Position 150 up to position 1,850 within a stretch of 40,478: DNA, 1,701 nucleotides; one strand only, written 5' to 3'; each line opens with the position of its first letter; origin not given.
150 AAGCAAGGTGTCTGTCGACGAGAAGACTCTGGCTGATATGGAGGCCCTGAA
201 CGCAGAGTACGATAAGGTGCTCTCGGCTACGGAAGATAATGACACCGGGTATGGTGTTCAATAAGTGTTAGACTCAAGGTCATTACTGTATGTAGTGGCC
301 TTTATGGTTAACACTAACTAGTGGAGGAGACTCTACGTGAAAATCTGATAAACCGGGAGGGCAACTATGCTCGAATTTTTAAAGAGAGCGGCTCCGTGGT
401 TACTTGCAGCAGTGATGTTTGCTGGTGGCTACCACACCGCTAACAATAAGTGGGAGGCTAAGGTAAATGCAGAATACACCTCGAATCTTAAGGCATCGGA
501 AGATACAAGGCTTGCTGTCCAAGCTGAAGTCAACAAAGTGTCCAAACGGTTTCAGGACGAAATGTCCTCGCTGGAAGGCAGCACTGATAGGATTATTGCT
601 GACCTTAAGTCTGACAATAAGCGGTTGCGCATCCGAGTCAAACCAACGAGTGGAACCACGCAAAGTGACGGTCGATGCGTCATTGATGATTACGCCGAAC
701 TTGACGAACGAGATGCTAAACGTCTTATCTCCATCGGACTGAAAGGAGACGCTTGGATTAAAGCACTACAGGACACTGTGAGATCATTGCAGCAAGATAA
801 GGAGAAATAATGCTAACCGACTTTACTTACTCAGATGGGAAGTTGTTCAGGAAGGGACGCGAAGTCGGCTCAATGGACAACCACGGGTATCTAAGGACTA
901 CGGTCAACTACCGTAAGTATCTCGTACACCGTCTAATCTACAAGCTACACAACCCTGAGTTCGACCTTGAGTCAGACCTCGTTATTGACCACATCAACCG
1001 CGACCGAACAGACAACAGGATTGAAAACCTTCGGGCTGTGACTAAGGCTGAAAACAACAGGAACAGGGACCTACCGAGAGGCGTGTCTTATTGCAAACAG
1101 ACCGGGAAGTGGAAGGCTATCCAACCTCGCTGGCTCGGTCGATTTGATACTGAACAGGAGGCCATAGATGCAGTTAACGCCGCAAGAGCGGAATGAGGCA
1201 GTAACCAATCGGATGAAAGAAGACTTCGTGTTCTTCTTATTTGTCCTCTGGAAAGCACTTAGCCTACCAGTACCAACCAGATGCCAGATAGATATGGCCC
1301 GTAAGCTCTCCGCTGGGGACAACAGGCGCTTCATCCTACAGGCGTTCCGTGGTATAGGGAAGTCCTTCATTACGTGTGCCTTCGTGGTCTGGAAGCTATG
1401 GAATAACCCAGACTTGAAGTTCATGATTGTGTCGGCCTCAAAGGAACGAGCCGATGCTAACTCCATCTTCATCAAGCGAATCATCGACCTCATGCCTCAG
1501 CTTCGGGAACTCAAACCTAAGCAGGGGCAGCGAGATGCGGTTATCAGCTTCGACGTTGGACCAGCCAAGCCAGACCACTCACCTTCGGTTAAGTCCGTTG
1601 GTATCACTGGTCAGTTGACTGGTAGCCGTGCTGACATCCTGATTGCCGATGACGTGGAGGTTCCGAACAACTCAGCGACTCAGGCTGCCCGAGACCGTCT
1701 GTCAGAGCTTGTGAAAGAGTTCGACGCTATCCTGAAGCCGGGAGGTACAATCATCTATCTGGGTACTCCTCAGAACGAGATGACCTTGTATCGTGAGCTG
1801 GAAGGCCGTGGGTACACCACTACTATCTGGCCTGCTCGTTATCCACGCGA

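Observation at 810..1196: HNH-AP2 homing endonuclease wedged between spanin and large terminase genes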

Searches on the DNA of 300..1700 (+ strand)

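Call 5: search_dna_similar(query=window:300-1700:+, collection=phages, mode=near, max_rows=40)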
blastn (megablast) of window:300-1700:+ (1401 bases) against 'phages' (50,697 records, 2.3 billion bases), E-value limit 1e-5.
Records with a match: 550; places in all: 557; records where one place covers at least 80% of the query: 7.
Best place of each record, by identity: 95-99% 12; 90-95% 136; 80-90% 104; 60-80% 298.
By first word of the organism name: Klebsiella 144; Escherichia 106; Salmonella 76; Pseudomonas 71; Enterobacter 23; Yersinia 20; Kayfunavirus 17; Citrobacter 12; Shigella 12; Enterobacteria 9; and 25 more.
By host as written in the record: Klebsiella pneumoniae 71; - 56; Escherichia coli 56; Salmonella enterica subsp. enterica serovar Typhi 28; Klebsiella pneumoniae 135080 14; Enterobacter cloacae 12; Salmonella enterica subsp. enterica serovar Typhi strain BRD948 10; Klebsiella michiganensis 9; and 164 more.
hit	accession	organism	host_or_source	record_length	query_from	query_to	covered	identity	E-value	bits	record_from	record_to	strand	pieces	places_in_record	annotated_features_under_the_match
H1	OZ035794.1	Kayfunavirus BDX03P1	-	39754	1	1401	100%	95.2%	0e+0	2215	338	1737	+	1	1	record has no annotation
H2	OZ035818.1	Kayfunavirus BDX03P1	-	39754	1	1401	100%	95.2%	0e+0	2215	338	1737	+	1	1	record has no annotation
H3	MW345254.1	Cronobacter phage vB_CtuP_B1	Cronobacter sp.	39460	1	1401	100%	94.1%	0e+0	2132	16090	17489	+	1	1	terminase large subunit | endopeptidase Rz | hypothetical protein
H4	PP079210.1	Escherichia phage phiYIO1-1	Escherichia coli DSM 30083 = JCM 1649 = ...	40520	57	1401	96%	93.1%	0e+0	1969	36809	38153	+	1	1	YIO1_gp49: terminase large subunit | YIO1_gp47: endopeptidase | YIO1_gp48: hypothetical protein | YIO1_gp46: hypothetical protein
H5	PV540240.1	Escherichia phage BUCT788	Escherichia coli E4002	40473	79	1401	94%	92.3%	0e+0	1877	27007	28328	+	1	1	terminase large subunit | spanin | hypothetical protein | homing endonuclease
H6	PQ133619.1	Klebsiella phage P7124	Klebsiella pneumoniae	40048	1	1401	100%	84.4%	0e+0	1363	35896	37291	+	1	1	terminase large subunit | spanin inner membrane subunit | hypothetical protein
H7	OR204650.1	Escherichia phage pO91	Escherichia coli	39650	1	1398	81%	87.4%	0e+0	1292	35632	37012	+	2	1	terminase large subunit | Rz-like lysis protein | hypothetical protein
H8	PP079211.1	Escherichia phage phiHAO1-1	Escherichia coli APEC E13010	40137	1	1401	71%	95.7%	0e+0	1600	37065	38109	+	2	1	HAO1_gp49: terminase large subunit | HAO1_gp48: endopeptidase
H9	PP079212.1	Escherichia phage phiHAO2-2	Escherichia coli E18055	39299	1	1401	71%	95.7%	0e+0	1600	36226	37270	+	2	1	HAO2_gp46: terminase large subunit | HAO2_gp45: endopeptidase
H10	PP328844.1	Escherichia phage 216Ecol046PP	Escherichia coli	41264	1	1401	71%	95.2%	0e+0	1573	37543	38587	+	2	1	terminase large subunit | spanin inner membrane subunit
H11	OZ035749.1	Kayfunavirus PDP351P4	-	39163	1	1401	71%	95.1%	0e+0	1567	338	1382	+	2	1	record has no annotation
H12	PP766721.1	Escherichia phage Baskent_phicoli_1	Escherichia coli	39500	1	1401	72%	94.2%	0e+0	1532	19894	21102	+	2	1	terminase large subunit | Rz-like lysis protein | hypothetical protein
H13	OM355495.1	Escherichia phage ZH4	Escherichia coli GXEC-H4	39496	1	1401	71%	95.2%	0e+0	1567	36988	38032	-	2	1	DNA packaging protein | endopeptidase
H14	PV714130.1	Escherichia phage Pipis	Escherichia coli UTI89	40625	1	1401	71%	94.9%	0e+0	1556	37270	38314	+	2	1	terminase large subunit | i-spanin | o-spanin | ribosome_binding_site (x3)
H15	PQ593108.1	Escherichia phage MirsaeidiM_Esher7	Escherichia coli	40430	1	1401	71%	95.1%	0e+0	1562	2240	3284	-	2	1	hypothetical protein | endopeptidase Rz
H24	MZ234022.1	Escherichia phage vB_EcoP-101120B1-2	Escherichia coli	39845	1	1401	72%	93.6%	0e+0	1495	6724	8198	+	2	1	terminase large subunit | Rz-like lysis protein | HNH homing endonuclease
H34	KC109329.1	Escherichia phage CLB_P1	-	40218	1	1401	71%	93.8%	0e+0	1500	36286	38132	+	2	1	putative protease | large terminase subunit | lambda RZ-like lysis protein (x2)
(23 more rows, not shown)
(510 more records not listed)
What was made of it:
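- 7 of 550 matching records contain the insert (call 5).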

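Call 6: get_annotated_region(hit=H5, flank=500)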
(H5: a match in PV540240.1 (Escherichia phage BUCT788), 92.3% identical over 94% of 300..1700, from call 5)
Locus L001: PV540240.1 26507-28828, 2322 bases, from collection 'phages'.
description: Escherichia phage BUCT788, complete genome.
organism: Escherichia phage BUCT788 (NCBI taxid 3417226)
taxonomy: Viruses
host: Escherichia coli E4002; source: environmental water; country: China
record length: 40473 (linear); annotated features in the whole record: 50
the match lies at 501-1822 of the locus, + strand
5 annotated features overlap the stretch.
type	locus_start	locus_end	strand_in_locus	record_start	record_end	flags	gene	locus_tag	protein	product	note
CDS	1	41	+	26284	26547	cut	-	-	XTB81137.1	terminase small subunit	-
CDS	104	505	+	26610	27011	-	-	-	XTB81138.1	homing endonuclease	-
CDS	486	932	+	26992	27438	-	-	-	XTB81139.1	spanin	-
CDS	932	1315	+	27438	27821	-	-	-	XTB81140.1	hypothetical protein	-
CDS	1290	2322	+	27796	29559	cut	-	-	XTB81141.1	terminase large subunit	-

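Call 7: get_annotated_region(hit=H8, flank=500)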
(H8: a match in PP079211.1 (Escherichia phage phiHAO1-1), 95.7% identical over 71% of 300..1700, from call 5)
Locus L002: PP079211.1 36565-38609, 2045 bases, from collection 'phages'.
description: Escherichia phage phiHAO1-1, complete genome.
organism: Escherichia phage phiHAO1-1 (NCBI taxid 3138284)
taxonomy: Viruses
host: Escherichia coli APEC E13010; source: sewage water; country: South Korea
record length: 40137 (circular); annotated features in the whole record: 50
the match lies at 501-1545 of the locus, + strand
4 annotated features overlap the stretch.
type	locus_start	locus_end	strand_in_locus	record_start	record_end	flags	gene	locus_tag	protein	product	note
CDS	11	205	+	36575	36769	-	HAO1_gp46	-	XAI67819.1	class II holin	-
CDS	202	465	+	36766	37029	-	HAO1_gp47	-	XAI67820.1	terminase small subunit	-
CDS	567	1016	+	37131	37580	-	HAO1_gp48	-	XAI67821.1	endopeptidase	Rz-like lysis protein (spanin)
CDS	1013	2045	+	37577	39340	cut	HAO1_gp49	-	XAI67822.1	terminase large subunit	-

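Call 8: get_annotated_region(hit=H24, flank=500)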
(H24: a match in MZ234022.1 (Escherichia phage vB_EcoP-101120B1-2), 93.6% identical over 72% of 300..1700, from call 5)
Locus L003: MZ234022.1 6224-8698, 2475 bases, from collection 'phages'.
description: Escherichia phage vB_EcoP-101120B1-2, complete genome.
organism: Escherichia phage vB_EcoP-101120B1-2 (NCBI taxid 2865799)
taxonomy: Viruses; Duplodnaviria; Heunggongvirae; Uroviricota; Caudoviricetes; Autographiviridae; Studiervirinae; Kayfunavirus
host: Escherichia coli; source: -; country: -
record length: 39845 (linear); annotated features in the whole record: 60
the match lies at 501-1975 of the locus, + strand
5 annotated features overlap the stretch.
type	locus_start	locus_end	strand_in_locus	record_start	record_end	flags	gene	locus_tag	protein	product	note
CDS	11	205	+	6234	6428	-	-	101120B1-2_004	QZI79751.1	class II holin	holin,ClassII Gp17.5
CDS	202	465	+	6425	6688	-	-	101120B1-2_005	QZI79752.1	DNA packaging protein A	DNA packaging protein A, T7-like gp18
CDS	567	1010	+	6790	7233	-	-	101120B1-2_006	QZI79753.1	Rz-like lysis protein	Rz-like lysisprotein Gp18.5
CDS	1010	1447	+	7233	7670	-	-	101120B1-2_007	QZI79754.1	HNH homing endonuclease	HNH homing endonuclease (ACLAME 27)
CDS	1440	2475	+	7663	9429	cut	-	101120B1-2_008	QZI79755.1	terminase large subunit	terminase large subunit Gp19, DNA packaging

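Call 9: get_annotated_region(hit=H34, flank=500)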
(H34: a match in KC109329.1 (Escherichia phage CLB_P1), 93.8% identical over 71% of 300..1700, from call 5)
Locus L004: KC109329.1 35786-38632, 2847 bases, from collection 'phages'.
description: Escherichia phage CLB_P1, complete genome.
organism: Escherichia phage CLB_P1 (NCBI taxid 1262524)
taxonomy: Viruses; Duplodnaviria; Heunggongvirae; Uroviricota; Caudoviricetes; Autographiviridae; Studiervirinae; Kayfunavirus
host: -; source: -; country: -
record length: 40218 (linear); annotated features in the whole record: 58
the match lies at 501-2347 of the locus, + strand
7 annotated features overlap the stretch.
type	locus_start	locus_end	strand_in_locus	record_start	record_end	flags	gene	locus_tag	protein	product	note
CDS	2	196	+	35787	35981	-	-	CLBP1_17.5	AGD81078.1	type II holin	similar to Enterobacteria phage K1F gp17.5 protein; type II holins have two putative transmembrane domains and are ...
CDS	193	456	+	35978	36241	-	-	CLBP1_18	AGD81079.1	small terminase subunit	similar to Enterobacteria phage K1F DNA packaging protein gp18; involved in the packaging of genome monomers into a ...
CDS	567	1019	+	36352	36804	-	-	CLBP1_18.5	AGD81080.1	lambda RZ-like lysis protein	similar to Enterobacteria phage EcoDS1 phage lambda Rz-like lysis protein gp18.5 protein analog of phage lambda protein ...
CDS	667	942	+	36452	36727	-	-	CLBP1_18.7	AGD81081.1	lambda RZ-like lysis protein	-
CDS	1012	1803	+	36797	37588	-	-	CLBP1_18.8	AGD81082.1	putative protease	similar to Escherichia coli O127:H6 str. E2348/69 predicted protease YP_002330251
CDS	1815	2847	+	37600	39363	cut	-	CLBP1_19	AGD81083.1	large terminase subunit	similar to Enterobacteria phage K1F gp19 protein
CDS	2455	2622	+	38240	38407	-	-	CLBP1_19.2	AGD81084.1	hypothetical protein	putative gp19.2 protein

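Call 10: get_annotated_region(hit=H12, flank=500)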
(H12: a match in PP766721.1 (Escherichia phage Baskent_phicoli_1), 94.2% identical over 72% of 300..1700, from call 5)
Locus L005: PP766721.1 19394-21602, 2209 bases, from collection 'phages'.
description: Escherichia phage Baskent_phicoli_1, complete genome.
organism: Escherichia phage Baskent_phicoli_1 (NCBI taxid 3145031)
taxonomy: Viruses; Duplodnaviria; Heunggongvirae; Uroviricota; Caudoviricetes; Autographiviridae; Studiervirinae; Kayfunavirus
host: Escherichia coli; source: wastewater; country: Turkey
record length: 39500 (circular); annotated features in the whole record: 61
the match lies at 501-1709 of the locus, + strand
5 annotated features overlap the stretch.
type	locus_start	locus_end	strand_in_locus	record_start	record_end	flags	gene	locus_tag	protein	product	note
CDS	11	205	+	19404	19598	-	-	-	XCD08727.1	holin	holin class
CDS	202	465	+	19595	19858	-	-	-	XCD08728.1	terminase small subunit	-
CDS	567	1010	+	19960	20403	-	-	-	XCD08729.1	Rz-like lysis protein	-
CDS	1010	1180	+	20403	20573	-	-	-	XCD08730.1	hypothetical protein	-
CDS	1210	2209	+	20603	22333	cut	-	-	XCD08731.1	terminase large subunit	-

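Call 24: search_dna_similar(query=L002:945-1115:+, collection=phages, mode=near, max_rows=60, rows=spread)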
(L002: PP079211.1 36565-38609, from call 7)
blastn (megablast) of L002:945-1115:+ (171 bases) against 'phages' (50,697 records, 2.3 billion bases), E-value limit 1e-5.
Records with a match: 137; places in all: 138; records where one place covers at least 80% of the query: 120.
Best place of each record, by identity: >=99% 13; 95-99% 57; 90-95% 46; 80-90% 21.
By first word of the organism name: Escherichia 69; Salmonella 32; Kayfunavirus 8; Enterobacter 7; Klebsiella 4; Shigella 4; Enterococcus 2; Bacteriophage 2; Citrobacter 2; Cronobacter 2; and 5 more.
By host as written in the record: Escherichia coli 32; Salmonella enterica subsp. enterica serovar Typhi 19; - 18; Salmonella enterica subsp. enterica serovar Typhi strain BRD948 7; Salmonella enterica subsp. enterica serovar Typhimurium ST19 3; Escherichia sp. 3; Klebsiella pneumoniae 3; Escherichia coli O153 3; and 38 more.
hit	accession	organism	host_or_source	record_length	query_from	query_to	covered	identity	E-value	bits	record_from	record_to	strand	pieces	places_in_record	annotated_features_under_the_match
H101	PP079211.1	Escherichia phage phiHAO1-1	Escherichia coli APEC E13010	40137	1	171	100%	100.0%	1e-84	316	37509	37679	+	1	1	HAO1_gp49: terminase large subunit | HAO1_gp48: endopeptidase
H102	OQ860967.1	Salmonella phage ST57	Salmonella enterica subsp. enterica ...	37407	1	171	100%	94.8%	1e-69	267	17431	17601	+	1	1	terminase large subunit | Rz-like lysis protein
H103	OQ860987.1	Salmonella phage ST1_da Silva-2023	Salmonella enterica subsp. enterica ...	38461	1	171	100%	94.8%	1e-69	267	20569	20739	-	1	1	terminase large subunit | Rz-like lysis protein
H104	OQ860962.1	Salmonella phage ST66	Salmonella enterica subsp. enterica ...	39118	1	171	100%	94.2%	6e-68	261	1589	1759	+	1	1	terminase large subunit | Rz-like lysis protein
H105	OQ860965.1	Salmonella phage ST63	Salmonella enterica subsp. enterica ...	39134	1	171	100%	94.2%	6e-68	261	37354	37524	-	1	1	terminase large subunit | Rz-like lysis protein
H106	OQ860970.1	Salmonella phage ST53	Salmonella enterica subsp. enterica ...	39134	1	171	100%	94.2%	6e-68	261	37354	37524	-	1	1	terminase large subunit | Rz-like lysis protein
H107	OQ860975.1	Salmonella phage ST37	Salmonella enterica subsp. enterica ...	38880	1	171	100%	94.2%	6e-68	261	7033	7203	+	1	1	terminase large subunit | Rz-like lysis protein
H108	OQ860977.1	Salmonella phage ST34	Salmonella enterica subsp. enterica ...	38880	1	171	100%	94.2%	6e-68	261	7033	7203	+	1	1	terminase large subunit | Rz-like lysis protein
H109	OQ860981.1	Salmonella phage ST17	Salmonella enterica subsp. enterica ...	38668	1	171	100%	94.2%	6e-68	261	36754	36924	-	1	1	terminase large subunit | Rz-like lysis protein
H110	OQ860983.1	Salmonella phage ST15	Salmonella enterica subsp. enterica ...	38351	1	171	100%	93.6%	3e-66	255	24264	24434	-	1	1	terminase large subunit | Rz-like lysis protein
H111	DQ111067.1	Escherichia phage K1F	-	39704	1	160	94%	99.4%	8e-77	291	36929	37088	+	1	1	18.5: unknown | maturation protein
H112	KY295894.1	Escherichia phage vB_EcoP_F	Escherichia coli O18ac:K1:H7 ColV+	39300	1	160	94%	99.4%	8e-77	291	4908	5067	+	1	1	hypothetical protein | lysis protein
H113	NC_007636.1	Escherichia phage K1F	-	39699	1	160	94%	99.4%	8e-77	291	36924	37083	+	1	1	19: terminase large subunit | 18.5: Rz-like spanin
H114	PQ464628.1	Escherichia phage MirsaeidiM_Esher2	Escherichia coli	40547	1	160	94%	98.8%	4e-75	285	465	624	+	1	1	hypothetical protein | endopeptidase Rz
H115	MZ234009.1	Escherichia phage vB_EcoP-22664BS1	Escherichia coli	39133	1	160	94%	98.1%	2e-73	279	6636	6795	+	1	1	Rz-like lysis protein | terminase large subunit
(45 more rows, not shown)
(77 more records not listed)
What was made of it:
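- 120 of 137 records have the uninterrupted junction (call 24).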

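Call 25: get_annotated_region(hit=H3, flank=3000)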
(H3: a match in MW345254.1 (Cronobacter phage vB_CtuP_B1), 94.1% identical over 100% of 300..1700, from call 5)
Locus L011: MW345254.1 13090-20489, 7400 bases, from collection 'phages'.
description: Cronobacter phage vB_CtuP_B1, complete genome.
organism: Cronobacter phage vB_CtuP_B1 (NCBI taxid 2797305)
taxonomy: Viruses; Duplodnaviria; Heunggongvirae; Uroviricota; Caudoviricetes; Autographiviridae; Studiervirinae; Kayfunavirus
host: Cronobacter sp.; source: rver water; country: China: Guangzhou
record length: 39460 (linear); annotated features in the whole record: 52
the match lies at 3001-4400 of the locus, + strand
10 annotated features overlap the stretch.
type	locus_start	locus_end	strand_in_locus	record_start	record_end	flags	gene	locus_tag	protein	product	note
CDS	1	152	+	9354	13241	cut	-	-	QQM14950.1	peptidoglycan transglycosylase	peptidoglycan transglycosylase gp16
CDS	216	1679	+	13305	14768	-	-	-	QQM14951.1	putative tail fiber protein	-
CDS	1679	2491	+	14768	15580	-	-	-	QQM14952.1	hypothetical protein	-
CDS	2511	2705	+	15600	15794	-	-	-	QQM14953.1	holin class II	-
CDS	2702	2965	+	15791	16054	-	-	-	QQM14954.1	terminase small subunit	-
CDS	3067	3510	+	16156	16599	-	-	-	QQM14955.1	endopeptidase Rz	-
CDS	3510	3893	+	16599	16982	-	-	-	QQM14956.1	hypothetical protein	-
CDS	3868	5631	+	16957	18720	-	-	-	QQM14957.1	terminase large subunit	terminase, large subunit gp19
CDS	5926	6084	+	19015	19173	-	-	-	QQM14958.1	hypothetical protein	-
CDS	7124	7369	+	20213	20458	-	-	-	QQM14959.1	hypothetical protein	-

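Call 26: get_annotated_region(hit=H4, flank=3000)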
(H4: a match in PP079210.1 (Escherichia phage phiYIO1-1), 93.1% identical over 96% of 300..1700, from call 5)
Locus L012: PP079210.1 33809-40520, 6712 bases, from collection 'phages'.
description: Escherichia phage phiYIO1-1, complete genome.
organism: Escherichia phage phiYIO1-1 (NCBI taxid 3138283)
taxonomy: Viruses
host: Escherichia coli DSM 30083 = JCM 1649 = ATCC 11775; source: sewage water; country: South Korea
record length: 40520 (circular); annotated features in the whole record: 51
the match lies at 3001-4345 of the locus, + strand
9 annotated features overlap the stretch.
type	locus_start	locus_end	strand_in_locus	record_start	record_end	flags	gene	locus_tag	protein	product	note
CDS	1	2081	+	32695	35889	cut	YIO1_gp43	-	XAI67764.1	tail spike protein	endo-N-acetylneuraminidase, sialidase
CDS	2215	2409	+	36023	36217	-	YIO1_gp44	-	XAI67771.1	class II holin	lysis protein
CDS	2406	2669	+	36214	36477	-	YIO1_gp45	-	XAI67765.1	terminase small subunit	DNA packaging protein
CDS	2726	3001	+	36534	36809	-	YIO1_gp46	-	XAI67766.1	hypothetical protein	putative endonuclease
CDS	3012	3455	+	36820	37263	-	YIO1_gp47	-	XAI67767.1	endopeptidase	Rz-like lysis protein (spanin)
CDS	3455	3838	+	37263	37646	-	YIO1_gp48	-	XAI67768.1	hypothetical protein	putative homing endonuclease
CDS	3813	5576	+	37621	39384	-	YIO1_gp49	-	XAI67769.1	terminase large subunit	-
CDS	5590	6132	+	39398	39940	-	YIO1_gp50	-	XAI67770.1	HNH endonuclease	-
CDS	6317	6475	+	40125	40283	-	YIO1_gp51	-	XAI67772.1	hypothetical protein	-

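Call 27: get_annotated_region(hit=H1, flank=3000)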
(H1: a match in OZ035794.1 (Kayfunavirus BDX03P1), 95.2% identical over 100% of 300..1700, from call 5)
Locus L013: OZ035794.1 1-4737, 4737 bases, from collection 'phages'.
description: Kayfunavirus BDX03P1 genome assembly, chromosome: 1.
organism: Kayfunavirus BDX03P1 (NCBI taxid 3108125)
taxonomy: Viruses; Duplodnaviria; Heunggongvirae; Uroviricota; Caudoviricetes; Autographiviridae; Studiervirinae; Kayfunavirus
host: -; source: -; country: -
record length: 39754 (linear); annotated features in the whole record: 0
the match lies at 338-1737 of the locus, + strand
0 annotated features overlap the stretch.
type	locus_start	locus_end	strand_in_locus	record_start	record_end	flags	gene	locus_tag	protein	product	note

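Call 50: search_dna_similar(query=L006:737-2100:+, collection=phages, mode=near, max_rows=60)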
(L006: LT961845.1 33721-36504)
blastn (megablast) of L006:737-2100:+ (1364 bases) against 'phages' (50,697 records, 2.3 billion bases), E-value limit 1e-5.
Records with a match: 574; places in all: 578; records where one place covers at least 80% of the query: 20.
Best place of each record, by identity: >=99% 2; 90-95% 18; 80-90% 311; 60-80% 243.
By first word of the organism name: Klebsiella 213; Escherichia 154; Yersinia 73; Salmonella 47; Enterobacter 19; Shigella 13; Citrobacter 11; Serratia 8; Teseptimavirus 7; Przondovirus 5; and 11 more.
By host as written in the record: - 135; Klebsiella pneumoniae 123; Yersinia pestis 31; Escherichia coli 28; Escherichia coli rfaC 14; Enterobacter cloacae 11; Klebsiella michiganensis 10; Yersinia enterocolitica 8; and 117 more.
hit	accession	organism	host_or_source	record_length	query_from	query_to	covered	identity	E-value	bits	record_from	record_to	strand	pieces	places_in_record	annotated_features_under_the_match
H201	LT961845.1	Yersinia phage fPS-59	-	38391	1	1364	100%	100.0%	0e+0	2519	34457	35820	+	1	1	g044: Phage DNA packaging | g042: Phage endopeptidase Rz | g043: homing endonuclease | g042.1: Phage endopeptidase Rz1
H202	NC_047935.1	Yersinia phage fPS-59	-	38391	1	1364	100%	100.0%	0e+0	2519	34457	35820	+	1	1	g044: terminase large subunit | g042: Rz-like spanin | g043: HNH endonuclease | g042.1: Rz-like spanin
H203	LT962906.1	Yersinia phage fPS16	-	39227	9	1307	95%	91.6%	0e+0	1788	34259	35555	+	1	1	g046: Phage DNA packaging | g044: Phage endopeptidase Rz | g045: homing endonuclease | g044.1: Phage endopeptidase Rz1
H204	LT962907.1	Yersinia phage fPS-10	-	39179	9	1307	95%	91.6%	0e+0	1788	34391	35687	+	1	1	g046: Phage DNA packaging | g044: Phage endopeptidase Rz | g045: homing endonuclease | g044.1: Phage endopeptidase Rz1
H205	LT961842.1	Yersinia phage fPS-86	-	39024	9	1307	95%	91.5%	0e+0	1783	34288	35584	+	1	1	g046: Phage DNA packaging | g044: Phage endopeptidase Rz | g045: homing endonuclease | g044.1: Phage endopeptidase Rz1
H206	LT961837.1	Yersinia phage fPS-52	-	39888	9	1307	95%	91.4%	0e+0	1777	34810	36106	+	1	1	g045: Phage DNA packaging | g043: Phage endopeptidase Rz | g044: homing endonuclease | g043.1: Phage endopeptidase Rz1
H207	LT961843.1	Yersinia phage fPS-50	-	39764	9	1307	95%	91.4%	0e+0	1777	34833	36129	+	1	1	g045: Phage DNA packaging | g043: Phage endopeptidase Rz | g044: homing endonuclease | g043.1: Phage endopeptidase Rz1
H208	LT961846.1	Yersinia phage fPS-64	-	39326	9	1307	95%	91.3%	0e+0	1772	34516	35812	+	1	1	g046: Phage DNA packaging | g043: Phage endopeptidase Rz | g045: homing endonuclease | g044: Phage endopeptidase Rz1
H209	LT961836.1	Yersinia phage fPS-26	-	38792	9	1307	95%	91.3%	0e+0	1768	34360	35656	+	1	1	g046: Phage DNA packaging | g044: Phage endopeptidase Rz | g045: homing endonuclease | g044.1: Phage endopeptidase Rz1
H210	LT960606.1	Yersinia phage fPS-9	-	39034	9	1307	95%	91.3%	0e+0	1766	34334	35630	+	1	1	g046: Phage DNA packaging | g044: Phage endopeptidase Rz | g045: Phage-associated homing endonuclease | g044.1: Phage endopeptidase Rz1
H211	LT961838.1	Yersinia phage fPS-19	-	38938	9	1307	95%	91.3%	0e+0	1766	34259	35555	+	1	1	g046: Phage DNA packaging | g044: Phage endopeptidase Rz | g045: homing endonuclease | g044.1: Phage endopeptidase Rz1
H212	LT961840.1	Yersinia phage fPS-7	-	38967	9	1307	95%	91.3%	0e+0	1766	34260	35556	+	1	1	g046: Phage DNA packaging | g044: Phage endopeptidase Rz | g045: homing endonuclease | g044.1: Phage endopeptidase Rz1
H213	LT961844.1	Yersinia phage fPS-21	-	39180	9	1307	95%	91.3%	0e+0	1766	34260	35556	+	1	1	g046: Phage DNA packaging | g044: Phage endopeptidase Rz | g045: homing endonuclease | g044.1: Phage endopeptidase Rz1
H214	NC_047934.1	Yersinia phage fPS-9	-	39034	9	1307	95%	91.3%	0e+0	1766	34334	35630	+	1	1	g046: Phage DNA packaging | g044: Rz-like spanin | g045: Phage-associated homing endonuclease | g044.1: Rz-like spanin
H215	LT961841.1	Yersinia phage fPS-89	-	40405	62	1307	91%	92.9%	0e+0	1808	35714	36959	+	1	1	g045: Phage DNA packaging | g044: homing endonuclease | g043: Phage endopeptidase Rz | g043.1: Phage endopeptidase Rz1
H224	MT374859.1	Yersinia phage vB_YpP_T3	Yersinia pestis EV76-CN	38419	196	1329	50%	80.6%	1e-88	520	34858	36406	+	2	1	hypothetical protein (x3)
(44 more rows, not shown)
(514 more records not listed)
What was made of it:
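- In the sampled Helsettvirus fPS phages the gene is present in all 16 isolates (20 records, call 50). It is apparently fixed in the fPS Helsettvirus isolates (call 50).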

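Call 53: get_annotated_region(hit=H224, flank=300)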
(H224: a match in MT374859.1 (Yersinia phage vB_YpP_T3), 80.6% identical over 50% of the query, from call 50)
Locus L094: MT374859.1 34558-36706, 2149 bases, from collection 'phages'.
description: Yersinia phage vB_YpP_T3, complete genome.
organism: Yersinia phage vB_YpP_T3 (NCBI taxid 2736204)
taxonomy: Viruses; Duplodnaviria; Heunggongvirae; Uroviricota; Caudoviricetes; Autographiviridae; Studiervirinae; Berlinvirus; Berlinvirus Yepf
host: Yersinia pestis EV76-CN; source: -; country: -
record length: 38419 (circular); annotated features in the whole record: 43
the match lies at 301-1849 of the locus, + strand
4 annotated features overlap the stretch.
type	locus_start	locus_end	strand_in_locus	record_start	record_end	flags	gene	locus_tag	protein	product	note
CDS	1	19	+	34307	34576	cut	-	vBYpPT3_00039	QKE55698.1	hypothetical protein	-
CDS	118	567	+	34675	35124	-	-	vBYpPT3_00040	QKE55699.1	hypothetical protein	-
CDS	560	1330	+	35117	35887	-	-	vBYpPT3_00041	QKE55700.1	hypothetical protein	-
CDS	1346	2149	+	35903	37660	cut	-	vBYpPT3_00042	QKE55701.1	hypothetical protein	-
